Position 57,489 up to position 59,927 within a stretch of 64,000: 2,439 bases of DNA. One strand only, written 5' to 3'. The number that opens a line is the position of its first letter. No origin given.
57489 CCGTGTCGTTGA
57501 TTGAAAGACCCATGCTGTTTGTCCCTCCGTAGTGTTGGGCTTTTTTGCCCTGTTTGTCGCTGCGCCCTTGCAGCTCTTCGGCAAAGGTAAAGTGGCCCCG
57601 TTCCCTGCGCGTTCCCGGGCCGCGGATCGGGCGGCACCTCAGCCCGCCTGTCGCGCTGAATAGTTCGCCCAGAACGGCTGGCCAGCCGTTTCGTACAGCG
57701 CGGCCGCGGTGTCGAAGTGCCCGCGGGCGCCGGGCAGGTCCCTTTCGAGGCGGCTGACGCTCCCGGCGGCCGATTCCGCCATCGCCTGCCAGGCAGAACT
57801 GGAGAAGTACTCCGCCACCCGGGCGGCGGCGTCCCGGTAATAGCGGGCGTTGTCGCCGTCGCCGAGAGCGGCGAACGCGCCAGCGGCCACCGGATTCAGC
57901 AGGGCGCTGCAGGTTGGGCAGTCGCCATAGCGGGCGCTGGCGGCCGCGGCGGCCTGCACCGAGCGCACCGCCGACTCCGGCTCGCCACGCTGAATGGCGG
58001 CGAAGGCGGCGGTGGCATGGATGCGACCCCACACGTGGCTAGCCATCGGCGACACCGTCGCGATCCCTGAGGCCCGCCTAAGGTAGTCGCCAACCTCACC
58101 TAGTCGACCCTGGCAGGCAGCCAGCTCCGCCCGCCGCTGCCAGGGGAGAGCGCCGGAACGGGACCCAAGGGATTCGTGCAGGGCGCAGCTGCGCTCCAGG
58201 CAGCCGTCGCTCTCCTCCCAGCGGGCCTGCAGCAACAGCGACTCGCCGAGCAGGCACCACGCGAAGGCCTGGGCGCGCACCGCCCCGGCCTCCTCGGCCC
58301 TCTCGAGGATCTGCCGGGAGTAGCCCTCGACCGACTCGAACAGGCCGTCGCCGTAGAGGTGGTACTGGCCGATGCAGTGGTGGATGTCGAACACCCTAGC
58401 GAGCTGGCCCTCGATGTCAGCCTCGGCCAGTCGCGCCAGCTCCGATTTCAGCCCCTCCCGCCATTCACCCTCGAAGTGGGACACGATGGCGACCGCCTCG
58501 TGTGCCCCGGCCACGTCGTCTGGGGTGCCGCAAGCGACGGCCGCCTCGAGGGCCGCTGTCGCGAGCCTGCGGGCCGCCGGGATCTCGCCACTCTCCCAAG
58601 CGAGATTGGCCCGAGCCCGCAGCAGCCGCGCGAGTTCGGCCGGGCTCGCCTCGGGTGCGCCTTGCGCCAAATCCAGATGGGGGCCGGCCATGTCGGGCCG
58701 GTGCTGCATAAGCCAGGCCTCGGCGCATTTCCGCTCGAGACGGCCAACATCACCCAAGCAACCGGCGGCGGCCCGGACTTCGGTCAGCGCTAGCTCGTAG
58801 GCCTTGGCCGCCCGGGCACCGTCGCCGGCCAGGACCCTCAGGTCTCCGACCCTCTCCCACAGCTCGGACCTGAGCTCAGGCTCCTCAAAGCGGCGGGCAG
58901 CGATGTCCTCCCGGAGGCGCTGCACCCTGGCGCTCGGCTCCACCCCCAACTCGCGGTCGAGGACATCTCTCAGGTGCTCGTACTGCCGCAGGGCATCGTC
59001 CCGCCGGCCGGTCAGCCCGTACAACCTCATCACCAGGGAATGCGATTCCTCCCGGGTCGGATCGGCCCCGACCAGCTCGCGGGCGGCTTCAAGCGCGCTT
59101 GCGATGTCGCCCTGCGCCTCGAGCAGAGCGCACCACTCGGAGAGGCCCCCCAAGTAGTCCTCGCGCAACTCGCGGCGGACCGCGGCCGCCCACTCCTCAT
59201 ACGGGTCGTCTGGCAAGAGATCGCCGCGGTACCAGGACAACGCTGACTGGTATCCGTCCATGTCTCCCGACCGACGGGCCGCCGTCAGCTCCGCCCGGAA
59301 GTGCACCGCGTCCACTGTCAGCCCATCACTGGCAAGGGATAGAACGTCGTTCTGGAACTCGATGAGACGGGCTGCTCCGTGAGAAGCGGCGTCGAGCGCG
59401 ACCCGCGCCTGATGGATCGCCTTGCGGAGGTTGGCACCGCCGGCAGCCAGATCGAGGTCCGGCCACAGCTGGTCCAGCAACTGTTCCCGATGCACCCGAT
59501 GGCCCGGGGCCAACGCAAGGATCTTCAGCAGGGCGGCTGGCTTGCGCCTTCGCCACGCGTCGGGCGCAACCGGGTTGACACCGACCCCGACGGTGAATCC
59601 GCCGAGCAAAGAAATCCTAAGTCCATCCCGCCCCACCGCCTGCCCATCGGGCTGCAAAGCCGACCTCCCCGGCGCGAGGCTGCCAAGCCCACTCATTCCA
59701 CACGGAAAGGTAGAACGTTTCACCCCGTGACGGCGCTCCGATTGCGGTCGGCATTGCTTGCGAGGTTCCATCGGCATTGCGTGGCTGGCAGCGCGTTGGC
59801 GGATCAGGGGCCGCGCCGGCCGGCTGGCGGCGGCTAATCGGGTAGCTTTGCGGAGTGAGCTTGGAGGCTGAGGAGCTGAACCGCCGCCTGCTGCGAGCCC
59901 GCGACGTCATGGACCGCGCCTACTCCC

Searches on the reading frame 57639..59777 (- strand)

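Call 84: search_protein_families(library=pfam, proteins=[window:57639-59777:-], max_evalue=0.0001)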
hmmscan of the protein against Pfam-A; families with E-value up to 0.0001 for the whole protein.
window:57639-59777:- (712 aa): 3 families
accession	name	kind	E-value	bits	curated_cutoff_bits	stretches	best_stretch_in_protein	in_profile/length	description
PF03704.23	BTAD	-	1.3e-22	81.2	22.1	1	163-292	16-145/146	Bacterial transcriptional activator domain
PF07719.23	TPR_2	-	2.2e-05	24.6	27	0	504-533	1-30/34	Tetratricopeptide repeat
PF00486.34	Trans_reg_C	-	8.4e-05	23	26.2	0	79-132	9-61/77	Transcriptional regulatory protein, C terminal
